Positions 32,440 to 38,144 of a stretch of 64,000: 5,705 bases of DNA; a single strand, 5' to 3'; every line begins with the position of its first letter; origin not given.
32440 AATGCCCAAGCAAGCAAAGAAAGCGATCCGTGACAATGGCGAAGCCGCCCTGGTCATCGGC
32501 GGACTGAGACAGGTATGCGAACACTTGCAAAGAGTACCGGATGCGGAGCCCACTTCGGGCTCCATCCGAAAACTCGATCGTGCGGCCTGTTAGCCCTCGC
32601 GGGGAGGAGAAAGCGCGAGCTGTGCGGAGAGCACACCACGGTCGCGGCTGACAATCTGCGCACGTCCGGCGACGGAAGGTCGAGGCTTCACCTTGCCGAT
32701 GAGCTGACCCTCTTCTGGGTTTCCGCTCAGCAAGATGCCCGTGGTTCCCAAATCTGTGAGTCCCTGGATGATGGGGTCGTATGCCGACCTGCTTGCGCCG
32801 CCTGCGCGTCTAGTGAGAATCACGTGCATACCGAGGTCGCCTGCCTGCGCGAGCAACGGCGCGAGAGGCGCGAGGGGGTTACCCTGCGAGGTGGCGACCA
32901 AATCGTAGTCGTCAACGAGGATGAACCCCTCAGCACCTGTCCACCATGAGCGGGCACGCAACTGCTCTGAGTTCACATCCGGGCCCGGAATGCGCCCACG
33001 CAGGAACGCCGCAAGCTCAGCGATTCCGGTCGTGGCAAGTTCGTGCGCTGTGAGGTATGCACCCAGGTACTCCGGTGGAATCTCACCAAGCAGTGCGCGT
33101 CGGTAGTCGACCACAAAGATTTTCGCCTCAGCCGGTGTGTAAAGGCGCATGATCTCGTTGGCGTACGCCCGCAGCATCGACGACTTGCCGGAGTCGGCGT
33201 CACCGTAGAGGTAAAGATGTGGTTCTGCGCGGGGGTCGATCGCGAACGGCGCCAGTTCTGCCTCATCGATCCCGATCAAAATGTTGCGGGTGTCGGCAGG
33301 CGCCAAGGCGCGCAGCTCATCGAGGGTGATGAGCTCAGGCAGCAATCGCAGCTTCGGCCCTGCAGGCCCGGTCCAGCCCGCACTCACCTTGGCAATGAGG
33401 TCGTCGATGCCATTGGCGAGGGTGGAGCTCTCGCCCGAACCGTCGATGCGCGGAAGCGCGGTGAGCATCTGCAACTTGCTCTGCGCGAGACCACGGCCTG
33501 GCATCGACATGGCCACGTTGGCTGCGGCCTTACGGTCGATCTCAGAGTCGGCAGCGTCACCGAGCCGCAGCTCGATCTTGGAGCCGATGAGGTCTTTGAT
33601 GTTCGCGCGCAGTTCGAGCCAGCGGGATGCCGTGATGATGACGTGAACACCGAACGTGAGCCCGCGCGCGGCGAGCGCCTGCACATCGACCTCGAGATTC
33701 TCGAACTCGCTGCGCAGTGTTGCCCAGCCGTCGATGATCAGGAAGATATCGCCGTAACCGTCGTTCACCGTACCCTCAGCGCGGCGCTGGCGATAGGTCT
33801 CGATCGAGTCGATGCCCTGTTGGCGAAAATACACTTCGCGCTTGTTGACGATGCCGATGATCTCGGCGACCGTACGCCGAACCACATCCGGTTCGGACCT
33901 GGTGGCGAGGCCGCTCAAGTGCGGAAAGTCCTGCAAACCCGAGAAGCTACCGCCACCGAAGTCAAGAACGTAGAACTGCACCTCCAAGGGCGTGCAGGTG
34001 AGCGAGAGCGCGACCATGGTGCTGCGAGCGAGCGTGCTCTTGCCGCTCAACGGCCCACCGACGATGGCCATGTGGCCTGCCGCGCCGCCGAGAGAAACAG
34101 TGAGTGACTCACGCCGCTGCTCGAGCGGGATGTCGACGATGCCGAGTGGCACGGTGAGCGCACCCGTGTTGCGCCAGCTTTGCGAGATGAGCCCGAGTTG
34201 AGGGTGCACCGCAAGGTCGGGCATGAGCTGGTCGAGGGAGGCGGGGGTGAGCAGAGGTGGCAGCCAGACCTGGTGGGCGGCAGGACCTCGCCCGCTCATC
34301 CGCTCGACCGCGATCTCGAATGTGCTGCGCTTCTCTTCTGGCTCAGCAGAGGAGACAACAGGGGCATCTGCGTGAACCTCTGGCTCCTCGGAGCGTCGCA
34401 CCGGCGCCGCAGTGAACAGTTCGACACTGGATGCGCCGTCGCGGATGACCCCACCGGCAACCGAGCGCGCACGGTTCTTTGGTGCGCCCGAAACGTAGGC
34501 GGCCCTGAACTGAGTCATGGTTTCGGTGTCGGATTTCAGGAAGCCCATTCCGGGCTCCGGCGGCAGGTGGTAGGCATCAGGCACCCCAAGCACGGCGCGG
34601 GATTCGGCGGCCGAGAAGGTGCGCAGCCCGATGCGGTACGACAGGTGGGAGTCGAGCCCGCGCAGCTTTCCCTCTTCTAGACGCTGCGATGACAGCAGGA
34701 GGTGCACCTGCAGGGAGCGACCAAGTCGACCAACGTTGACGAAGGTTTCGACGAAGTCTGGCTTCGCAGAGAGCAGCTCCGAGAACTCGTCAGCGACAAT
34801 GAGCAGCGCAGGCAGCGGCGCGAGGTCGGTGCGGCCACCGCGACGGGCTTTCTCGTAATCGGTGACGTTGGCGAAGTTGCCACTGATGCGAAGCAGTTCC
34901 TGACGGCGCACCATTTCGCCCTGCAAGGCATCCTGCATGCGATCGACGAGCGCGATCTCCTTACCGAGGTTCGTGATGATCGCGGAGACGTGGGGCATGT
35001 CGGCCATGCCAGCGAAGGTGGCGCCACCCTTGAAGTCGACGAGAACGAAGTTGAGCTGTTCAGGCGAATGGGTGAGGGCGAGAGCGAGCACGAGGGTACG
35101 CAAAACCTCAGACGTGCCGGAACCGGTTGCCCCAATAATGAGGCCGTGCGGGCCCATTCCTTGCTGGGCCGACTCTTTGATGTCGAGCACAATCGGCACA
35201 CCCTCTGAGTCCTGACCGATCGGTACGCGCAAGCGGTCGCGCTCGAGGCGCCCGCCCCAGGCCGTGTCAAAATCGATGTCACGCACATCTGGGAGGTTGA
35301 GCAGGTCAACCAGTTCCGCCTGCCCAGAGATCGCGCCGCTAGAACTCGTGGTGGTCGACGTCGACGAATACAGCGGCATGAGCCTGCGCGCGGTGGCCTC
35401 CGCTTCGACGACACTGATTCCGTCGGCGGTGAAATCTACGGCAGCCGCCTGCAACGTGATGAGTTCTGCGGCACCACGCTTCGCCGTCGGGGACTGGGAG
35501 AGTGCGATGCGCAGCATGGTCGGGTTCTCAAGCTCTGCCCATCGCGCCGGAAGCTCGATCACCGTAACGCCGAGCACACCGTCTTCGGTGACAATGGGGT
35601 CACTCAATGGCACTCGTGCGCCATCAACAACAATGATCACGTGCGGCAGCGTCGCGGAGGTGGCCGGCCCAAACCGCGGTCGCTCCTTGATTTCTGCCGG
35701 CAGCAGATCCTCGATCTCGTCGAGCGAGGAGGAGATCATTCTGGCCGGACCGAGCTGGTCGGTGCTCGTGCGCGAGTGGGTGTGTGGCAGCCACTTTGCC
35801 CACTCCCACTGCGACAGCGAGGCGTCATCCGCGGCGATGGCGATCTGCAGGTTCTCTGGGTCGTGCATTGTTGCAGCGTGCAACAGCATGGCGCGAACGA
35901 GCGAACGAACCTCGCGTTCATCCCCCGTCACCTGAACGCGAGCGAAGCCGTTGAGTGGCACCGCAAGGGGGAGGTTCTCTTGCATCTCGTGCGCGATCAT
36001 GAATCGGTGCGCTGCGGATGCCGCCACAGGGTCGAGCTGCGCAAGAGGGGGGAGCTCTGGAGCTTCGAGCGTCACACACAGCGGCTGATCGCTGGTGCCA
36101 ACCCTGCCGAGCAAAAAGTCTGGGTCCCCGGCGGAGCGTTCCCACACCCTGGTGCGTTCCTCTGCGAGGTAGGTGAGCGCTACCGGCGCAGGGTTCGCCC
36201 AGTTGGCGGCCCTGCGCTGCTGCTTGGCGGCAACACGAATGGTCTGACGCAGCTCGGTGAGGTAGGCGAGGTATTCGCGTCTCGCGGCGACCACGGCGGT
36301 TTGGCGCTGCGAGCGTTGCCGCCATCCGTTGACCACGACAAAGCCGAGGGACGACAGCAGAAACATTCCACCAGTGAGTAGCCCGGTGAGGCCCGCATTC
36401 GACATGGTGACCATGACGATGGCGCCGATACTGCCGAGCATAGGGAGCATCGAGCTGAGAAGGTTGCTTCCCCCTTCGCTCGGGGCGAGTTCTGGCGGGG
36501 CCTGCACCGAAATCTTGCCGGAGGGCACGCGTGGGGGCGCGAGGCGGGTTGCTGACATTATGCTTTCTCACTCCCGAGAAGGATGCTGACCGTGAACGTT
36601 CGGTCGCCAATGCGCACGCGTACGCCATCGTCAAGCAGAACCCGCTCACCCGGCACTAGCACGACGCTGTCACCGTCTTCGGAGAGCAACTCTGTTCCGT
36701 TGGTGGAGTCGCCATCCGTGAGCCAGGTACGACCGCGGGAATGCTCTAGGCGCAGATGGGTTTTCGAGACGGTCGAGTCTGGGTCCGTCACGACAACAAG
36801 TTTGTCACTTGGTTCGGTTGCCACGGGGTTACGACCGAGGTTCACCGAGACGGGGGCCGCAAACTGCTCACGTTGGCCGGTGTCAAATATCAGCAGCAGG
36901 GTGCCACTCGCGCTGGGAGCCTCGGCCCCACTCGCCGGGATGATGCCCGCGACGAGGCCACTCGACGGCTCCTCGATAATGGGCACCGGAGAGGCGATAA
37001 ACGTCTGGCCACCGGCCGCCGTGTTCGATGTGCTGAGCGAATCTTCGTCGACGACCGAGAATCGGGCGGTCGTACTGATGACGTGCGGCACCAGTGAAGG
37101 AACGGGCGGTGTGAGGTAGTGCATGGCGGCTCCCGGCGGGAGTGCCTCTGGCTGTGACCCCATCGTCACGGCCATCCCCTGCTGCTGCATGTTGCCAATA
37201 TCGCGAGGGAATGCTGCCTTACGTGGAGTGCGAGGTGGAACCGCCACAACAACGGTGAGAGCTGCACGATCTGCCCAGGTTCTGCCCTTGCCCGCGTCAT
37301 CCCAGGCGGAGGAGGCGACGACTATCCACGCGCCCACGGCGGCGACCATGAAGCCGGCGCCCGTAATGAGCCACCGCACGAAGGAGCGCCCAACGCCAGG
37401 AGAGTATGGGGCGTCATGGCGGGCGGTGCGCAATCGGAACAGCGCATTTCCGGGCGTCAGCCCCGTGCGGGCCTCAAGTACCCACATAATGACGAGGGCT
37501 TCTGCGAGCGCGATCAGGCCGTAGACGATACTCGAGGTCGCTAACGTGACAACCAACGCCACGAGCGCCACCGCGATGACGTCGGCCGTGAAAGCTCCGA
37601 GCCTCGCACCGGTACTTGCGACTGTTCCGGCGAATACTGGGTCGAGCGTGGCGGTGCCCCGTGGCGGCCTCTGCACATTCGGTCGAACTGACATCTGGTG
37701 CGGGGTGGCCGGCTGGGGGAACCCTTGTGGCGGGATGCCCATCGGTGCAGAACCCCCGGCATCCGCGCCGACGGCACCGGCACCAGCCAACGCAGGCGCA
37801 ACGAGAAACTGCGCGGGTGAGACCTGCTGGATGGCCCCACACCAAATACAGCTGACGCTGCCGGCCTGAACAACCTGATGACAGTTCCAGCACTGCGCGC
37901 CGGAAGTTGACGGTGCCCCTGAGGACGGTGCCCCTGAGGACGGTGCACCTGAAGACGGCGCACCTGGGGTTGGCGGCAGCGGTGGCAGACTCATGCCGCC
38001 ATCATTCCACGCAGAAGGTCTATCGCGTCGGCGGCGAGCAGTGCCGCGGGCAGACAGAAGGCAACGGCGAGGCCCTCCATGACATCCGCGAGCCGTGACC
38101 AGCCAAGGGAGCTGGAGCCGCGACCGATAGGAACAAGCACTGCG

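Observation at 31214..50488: ESX-4-like minimal T7SS with duplicated core parts (2 EccD, 3 S8/mycosin proteases) and FHA genes embedded in the core operon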

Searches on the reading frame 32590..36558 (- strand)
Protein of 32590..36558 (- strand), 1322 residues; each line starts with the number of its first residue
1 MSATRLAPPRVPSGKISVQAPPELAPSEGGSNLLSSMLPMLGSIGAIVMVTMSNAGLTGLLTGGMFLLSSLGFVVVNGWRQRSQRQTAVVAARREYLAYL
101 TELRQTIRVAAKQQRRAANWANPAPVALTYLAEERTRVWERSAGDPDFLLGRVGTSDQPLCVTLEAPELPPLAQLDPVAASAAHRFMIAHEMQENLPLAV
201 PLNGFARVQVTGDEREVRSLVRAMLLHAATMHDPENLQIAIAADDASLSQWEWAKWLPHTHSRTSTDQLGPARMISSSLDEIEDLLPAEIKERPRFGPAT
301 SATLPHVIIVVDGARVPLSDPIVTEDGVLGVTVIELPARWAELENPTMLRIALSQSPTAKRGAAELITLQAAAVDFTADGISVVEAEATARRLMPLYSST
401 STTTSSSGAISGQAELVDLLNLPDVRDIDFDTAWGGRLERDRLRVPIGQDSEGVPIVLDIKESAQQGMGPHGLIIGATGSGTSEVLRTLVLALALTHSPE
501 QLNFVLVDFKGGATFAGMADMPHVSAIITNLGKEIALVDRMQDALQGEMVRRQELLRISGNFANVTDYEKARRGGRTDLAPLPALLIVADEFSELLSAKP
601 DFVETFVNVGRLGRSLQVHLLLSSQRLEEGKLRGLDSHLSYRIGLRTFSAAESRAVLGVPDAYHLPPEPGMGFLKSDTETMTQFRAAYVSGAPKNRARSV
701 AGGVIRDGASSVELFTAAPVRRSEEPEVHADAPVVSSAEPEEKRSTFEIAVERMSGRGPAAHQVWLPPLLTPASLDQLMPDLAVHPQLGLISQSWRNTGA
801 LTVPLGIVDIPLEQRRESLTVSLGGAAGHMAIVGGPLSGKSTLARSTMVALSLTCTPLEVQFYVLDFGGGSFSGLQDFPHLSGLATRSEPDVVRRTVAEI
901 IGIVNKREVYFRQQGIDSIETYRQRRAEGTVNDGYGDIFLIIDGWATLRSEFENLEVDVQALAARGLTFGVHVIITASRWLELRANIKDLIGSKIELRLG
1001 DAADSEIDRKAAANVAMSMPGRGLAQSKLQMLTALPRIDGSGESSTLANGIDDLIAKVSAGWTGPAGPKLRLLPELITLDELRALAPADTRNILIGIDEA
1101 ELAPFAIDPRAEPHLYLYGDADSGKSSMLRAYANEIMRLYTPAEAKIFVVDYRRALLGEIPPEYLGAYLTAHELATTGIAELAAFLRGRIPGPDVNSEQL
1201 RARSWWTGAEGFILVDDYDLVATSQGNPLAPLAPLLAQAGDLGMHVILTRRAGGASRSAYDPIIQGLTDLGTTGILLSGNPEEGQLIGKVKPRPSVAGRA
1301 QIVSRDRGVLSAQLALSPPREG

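Call 4: search_protein_families(library=pfam, proteins=[window:32590-36558:-], max_evalue=0.01)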
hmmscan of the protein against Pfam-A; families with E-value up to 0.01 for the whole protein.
window:32590-36558:- (1322 aa): 5 families
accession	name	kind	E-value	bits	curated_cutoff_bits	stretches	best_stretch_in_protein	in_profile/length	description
PF01580.24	FtsK_SpoIIIE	-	5.7e-74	248.7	24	2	805-1037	17-218/221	FtsK/SpoIIIE family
PF13191.12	AAA_16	-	1.8e-05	25.7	32.6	0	1111-1162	24-75/167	AAA ATPase domain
PF13401.12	AAA_22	-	2e-05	25.4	27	0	471-518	7-50/130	AAA domain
PF13555.12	AAA_29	-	0.00028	21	27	0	1114-1133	24-43/61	P-loop containing region of AAA domain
PF05729.18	NACHT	-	0.00096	19.5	26.7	0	830-888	3-61/167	NACHT domain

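Call 6: search_protein_families(library=ncbifam, proteins=[window:32590-36558:-], max_evalue=0.01)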
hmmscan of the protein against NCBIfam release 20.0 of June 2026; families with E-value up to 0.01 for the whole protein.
window:32590-36558:- (1322 aa): 5 families
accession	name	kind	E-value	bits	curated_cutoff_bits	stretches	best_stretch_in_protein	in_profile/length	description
TIGR03924.1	T7SS_EccC_a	equivalog_domain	9.3e-263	873.9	509.15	2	19-691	2-671/673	type VII secretion protein EccCa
TIGR03925.1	T7SS_EccC_b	equivalog_domain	7.5e-244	810.2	346.55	2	747-1314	3-563/564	type VII secretion protein EccCb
TIGR03928.1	T7_EssCb_Firm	equivalog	3.1e-145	485.6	778.4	1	10-1275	15-1254/1296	type VII secretion protein EssC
NF007615.0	PRK10263.1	equivalog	5.7e-06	24.3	1566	1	443-568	990-1104/1355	DNA translocase FtsK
TIGR03744.1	traC_PFL_4706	equivalog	0.0026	15.7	520.6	0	453-500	458-505/892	conjugative transfer ATPase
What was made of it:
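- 32590..36558 (-): EccC, the T7SSa motor ATPase. In this assembly the Walker A lysine of ATPase 1 is Thr (K482T, codon at 35113-35115). TIGR03924 and TIGR03925 above cut-off (call 6).
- Checked: EccC, 32590-36558(-): TIGR03924 873.9 bits (cut-off 509) and TIGR03925 810.2 bits (cut-off 347) (call 6).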

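Call 76: list_cluster_members(proteins=[window:32593-36558:-, P0001, window:37994-39376:-])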
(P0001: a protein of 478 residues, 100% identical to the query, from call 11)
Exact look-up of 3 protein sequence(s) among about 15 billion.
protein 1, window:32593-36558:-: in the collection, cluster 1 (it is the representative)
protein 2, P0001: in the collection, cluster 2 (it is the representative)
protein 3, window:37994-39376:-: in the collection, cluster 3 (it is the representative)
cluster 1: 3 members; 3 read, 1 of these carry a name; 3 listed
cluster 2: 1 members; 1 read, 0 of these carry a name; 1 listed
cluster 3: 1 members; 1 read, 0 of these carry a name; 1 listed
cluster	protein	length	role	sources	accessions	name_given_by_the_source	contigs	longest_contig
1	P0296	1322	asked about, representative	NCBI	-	-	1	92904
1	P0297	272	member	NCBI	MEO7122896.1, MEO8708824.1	MAG: type VII secretion protein EccC, partial [Lacisediminihabitans sp.]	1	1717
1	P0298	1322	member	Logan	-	-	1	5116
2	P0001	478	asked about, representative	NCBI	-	-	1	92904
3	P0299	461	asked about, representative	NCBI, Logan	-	-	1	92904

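Call 78: find_encoding_contigs(protein=P0298, flank=5000, max_places=3)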
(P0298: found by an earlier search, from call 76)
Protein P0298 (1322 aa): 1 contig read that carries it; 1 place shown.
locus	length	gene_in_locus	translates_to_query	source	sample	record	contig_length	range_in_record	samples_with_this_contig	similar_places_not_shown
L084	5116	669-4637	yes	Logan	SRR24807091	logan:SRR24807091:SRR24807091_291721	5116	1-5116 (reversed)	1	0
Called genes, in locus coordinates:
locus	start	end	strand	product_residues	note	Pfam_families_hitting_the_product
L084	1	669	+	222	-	?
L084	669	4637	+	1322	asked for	PF13191:AAA_16 (faint), PF01580:FtsK_SpoIIIE, PF05729:NACHT (faint), PF13401:AAA_22 (faint), PF13555:AAA_29 (faint), PF01580:FtsK_SpoIIIE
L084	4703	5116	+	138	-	?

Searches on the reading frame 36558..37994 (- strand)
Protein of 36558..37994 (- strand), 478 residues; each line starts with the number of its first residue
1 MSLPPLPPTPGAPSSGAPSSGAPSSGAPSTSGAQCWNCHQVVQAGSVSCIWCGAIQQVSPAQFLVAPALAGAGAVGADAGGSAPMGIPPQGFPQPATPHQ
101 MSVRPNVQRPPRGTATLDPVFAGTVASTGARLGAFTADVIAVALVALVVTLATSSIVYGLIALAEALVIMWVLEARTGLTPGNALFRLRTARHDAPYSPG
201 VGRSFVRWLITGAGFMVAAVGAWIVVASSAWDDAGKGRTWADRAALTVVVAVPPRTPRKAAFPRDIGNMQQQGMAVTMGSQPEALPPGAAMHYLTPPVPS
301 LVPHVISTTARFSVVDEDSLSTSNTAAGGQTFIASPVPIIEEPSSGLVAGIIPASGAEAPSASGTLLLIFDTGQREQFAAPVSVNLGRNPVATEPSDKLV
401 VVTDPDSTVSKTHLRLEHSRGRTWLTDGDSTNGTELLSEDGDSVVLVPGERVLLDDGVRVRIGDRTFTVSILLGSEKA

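Call 4: search_protein_families(library=pfam, proteins=[window:36558-37994:-], max_evalue=0.01)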
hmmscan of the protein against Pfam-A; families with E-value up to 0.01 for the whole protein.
window:36558-37994:- (478 aa): 2 families
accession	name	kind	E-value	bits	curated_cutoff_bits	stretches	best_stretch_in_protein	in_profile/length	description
PF06271.18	RDD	-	3.2e-09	37.6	24.1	1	125-245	1-136/137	RDD family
PF00498.31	FHA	-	2.4e-06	28.3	20.7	1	386-463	3-67/67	FHA domain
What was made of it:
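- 36558..37994 (-): Zn-ribbon + RDD membrane domain + linker + FHA protein, translationally coupled between eccD2 and eccC. RDD E 3.2e-9 and FHA E 2.4e-6 (call 4).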

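Call 6: search_protein_families(library=ncbifam, proteins=[window:36558-37994:-], max_evalue=0.01)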
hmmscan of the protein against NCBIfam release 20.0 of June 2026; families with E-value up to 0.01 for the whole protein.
window:36558-37994:- (478 aa): 2 families
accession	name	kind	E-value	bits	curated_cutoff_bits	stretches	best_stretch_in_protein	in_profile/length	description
NF049868.1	FhaB_Rv0019c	equivalog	0.00048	20.2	125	1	384-466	81-155/158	FHA domain-containing protein FhaB/FipA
TIGR03354.1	VI_FHA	hypoth_equivalog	0.00077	19.4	120.25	1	400-475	36-107/420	type VI secretion system-associated FHA domain protein TagH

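Call 11: find_homologous_proteins(query=window:36558-37994:-)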
Query window:36558-37994:- (478 aa): 273 proteins with E <= 0.001 among 8000 candidates; the best 120 are listed.
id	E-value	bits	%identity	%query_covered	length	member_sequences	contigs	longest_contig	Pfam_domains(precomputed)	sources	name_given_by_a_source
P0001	0.0e+0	1038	100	100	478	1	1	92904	PF06271.19,PF00498.32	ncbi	-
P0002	2.5e-178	612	64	100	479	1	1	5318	PF06271.19,PF00498.32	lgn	-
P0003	8.9e-129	449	49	94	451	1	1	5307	PF06271.19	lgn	-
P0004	2.4e-127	444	52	94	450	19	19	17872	PF06271.19,PF00498.32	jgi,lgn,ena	-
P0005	8.2e-126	439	50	93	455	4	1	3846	PF06271.19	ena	-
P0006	8.4e-126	439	52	94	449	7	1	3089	PF06271.19,PF00498.32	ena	-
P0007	1.8e-123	431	50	93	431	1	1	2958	PF06271.19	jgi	jgi:hypothetical protein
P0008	3.2e-121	424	51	93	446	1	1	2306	PF06271.19,PF00498.32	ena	-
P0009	1.1e-120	422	50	93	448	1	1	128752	PF06271.19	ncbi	ncbi:MAG: RDD family protein [Microbacteriaceae bacterium]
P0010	6.8e-120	419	49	93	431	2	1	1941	PF06271.19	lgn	-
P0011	9.8e-120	419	47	96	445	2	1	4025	PF06271.19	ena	-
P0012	1.0e-118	416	54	76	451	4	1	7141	PF06271.19,PF00498.32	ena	-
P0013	1.2e-118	415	49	93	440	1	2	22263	PF06271.19,PF00498.32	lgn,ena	-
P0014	1.9e-118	415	52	93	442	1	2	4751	PF06271.19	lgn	-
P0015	3.4e-117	411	51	95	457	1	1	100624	PF06271.19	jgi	jgi:RDD family/FHA domain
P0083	7.1e-90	320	49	82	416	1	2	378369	PF06271.19,PF00498.32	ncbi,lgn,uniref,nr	ncbi:RDD family protein [Microbacterium oxydans]|uniref:RDD family protein n=1 Tax=Microbacterium ox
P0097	7.0e-88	314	49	82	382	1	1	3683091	PF06271.19,PF00498.32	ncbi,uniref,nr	ncbi:FHA domain-containing protein [Agromyces protaetiae]|uniref:FHA domain-containing protein n=1 T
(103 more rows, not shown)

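Call 12: find_encoding_contigs(protein=P0097, flank=10000, max_places=2)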
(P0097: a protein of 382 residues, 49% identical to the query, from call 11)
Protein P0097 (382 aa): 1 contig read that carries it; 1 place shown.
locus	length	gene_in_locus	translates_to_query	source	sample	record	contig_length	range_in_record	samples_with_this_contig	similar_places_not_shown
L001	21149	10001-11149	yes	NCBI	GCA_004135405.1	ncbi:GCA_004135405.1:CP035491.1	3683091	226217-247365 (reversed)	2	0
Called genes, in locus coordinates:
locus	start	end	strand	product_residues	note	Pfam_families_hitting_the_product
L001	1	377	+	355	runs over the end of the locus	-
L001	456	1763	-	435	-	PF00082:Peptidase_S8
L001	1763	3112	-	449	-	PF05108:T7SS_ESX1_EccB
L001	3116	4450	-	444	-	PF08817:YukD, PF19053:EccD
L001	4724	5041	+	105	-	PF06013:WXG100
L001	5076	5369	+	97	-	-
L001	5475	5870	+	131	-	-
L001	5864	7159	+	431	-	PF00082:Peptidase_S8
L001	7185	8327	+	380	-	-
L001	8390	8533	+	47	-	-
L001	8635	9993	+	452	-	-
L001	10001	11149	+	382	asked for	PF06271:RDD, PF00498:FHA (weak)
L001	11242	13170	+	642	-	PF01580:FtsK_SpoIIIE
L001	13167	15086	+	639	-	PF01580:FtsK_SpoIIIE, PF13191:AAA_16 (faint), PF13401:AAA_22 (faint)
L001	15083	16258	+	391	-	-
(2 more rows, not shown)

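Call 13: find_encoding_contigs(protein=P0083, flank=10000, max_places=2)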
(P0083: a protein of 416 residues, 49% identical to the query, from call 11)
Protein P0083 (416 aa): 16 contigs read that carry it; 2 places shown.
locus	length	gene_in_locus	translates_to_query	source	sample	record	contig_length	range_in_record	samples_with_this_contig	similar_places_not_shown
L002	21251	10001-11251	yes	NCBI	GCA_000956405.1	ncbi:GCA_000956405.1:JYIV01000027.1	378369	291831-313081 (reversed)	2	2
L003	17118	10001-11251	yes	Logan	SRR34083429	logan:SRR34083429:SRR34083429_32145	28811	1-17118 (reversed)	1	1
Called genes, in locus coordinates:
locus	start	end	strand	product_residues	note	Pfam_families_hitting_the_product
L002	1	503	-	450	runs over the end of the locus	PF05108:T7SS_ESX1_EccB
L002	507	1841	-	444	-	PF08817:YukD, PF19053:EccD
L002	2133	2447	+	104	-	PF06013:WXG100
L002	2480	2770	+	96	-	PF06013:WXG100, PF10824:T7SS_ESX_EspC (weak)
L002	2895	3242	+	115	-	-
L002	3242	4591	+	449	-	PF00082:Peptidase_S8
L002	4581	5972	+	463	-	-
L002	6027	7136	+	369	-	-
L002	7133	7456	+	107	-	-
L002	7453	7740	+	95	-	PF06013:WXG100 (weak)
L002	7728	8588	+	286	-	-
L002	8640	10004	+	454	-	PF19053:EccD (weak)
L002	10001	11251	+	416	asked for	PF06271:RDD (weak), PF00498:FHA (weak)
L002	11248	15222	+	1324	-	PF13191:AAA_16 (faint), PF01580:FtsK_SpoIIIE, PF05729:NACHT (faint), PF13401:AAA_22 (faint), PF01580:FtsK_SpoIIIE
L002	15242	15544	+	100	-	-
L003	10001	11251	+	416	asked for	PF06271:RDD (weak), PF00498:FHA (weak)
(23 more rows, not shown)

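Call 30: find_related_loci(query=A1, collection=genome_contigs, flank=10000)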
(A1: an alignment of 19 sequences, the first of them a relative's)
Query A1 (478 aa) in genome_contigs; peptide patterns used: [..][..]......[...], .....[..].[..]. (x = any residue, [..] = any of these).
178 stretches matched a pattern; 104 encode a relative of the query (tblastn E <= 1e-3); the best 80 are kept; 80 distinct loci.
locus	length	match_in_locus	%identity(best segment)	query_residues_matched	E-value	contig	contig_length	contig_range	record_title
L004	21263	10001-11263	47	31-478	3e-114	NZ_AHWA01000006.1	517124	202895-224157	Salinibacterium sp. PAMC 21357 ctg7180000005146, whole genome shotgun sequence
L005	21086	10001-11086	48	90-478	2e-94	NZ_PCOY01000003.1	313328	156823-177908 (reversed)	Microbacterium sp. MYb62 MYb62_3, whole genome shotgun sequence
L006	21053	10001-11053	49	101-478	3e-94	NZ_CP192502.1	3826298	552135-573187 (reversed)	Microbacterium phyllosphaerae strain 10c5 chromosome, complete genome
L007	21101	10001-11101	49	86-478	9e-94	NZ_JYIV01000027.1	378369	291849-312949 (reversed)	Microbacterium oxydans strain BEL163 RN51_contig000027, whole genome shotgun sequence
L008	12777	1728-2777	50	101-478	1e-93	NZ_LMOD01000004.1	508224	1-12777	Microbacterium sp. Leaf320 contig_4, whole genome shotgun sequence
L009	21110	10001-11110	50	86-478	3e-93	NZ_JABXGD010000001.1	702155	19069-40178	Microbacterium sp. C5A9 NODE_1_length_702155_cov_10.059337, whole genome shotgun sequence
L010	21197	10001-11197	49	110-478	3e-93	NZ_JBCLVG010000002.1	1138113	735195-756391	Leifsonia stereocauli strain YIM 134122 NODE_2, whole genome shotgun sequence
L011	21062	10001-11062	50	101-478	1e-93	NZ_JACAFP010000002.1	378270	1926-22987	Microbacterium sp. UFMG61 scaffold2.1, whole genome shotgun sequence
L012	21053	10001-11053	49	101-478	3e-93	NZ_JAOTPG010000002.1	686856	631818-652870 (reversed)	Microbacterium sp. CGR1 000001F/arrow, whole genome shotgun sequence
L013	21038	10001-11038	51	104-478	4e-92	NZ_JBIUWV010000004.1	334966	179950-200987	Microbacterium sp. NPDC087589 NPDC087589_132_H7.ctg-0004, whole genome shotgun sequence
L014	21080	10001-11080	49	88-478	6e-92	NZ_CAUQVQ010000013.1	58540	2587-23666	MAG: uncultured Microbacterium sp. isolate ERR9968817_bin.19_MetaWRAP_v1.3_MAG ERZ21615667.184, whole genome shotgun seq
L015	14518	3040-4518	43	30-477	4e-93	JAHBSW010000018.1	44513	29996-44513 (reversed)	MAG: Cryobacterium sp. isolate ACE_ACT10 ACT10_18, whole genome shotgun sequence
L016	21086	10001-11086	48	86-478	1e-91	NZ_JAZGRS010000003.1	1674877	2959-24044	Microbacterium paraoxydans strain GM09 NODE_3_length_1674779_cov_26.433287, whole genome shotgun sequence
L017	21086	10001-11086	47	86-478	3e-91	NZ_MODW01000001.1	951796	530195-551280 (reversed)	Microbacterium sp. LCT-H2 scaffold1, whole genome shotgun sequence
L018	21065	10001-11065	48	95-476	2e-90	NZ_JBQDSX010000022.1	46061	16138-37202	MAG: Microbacterium sp. isolate AOP28_A2_surf _bin _7 AOP28_A2_surf.bin.7_22, whole genome shotgun sequence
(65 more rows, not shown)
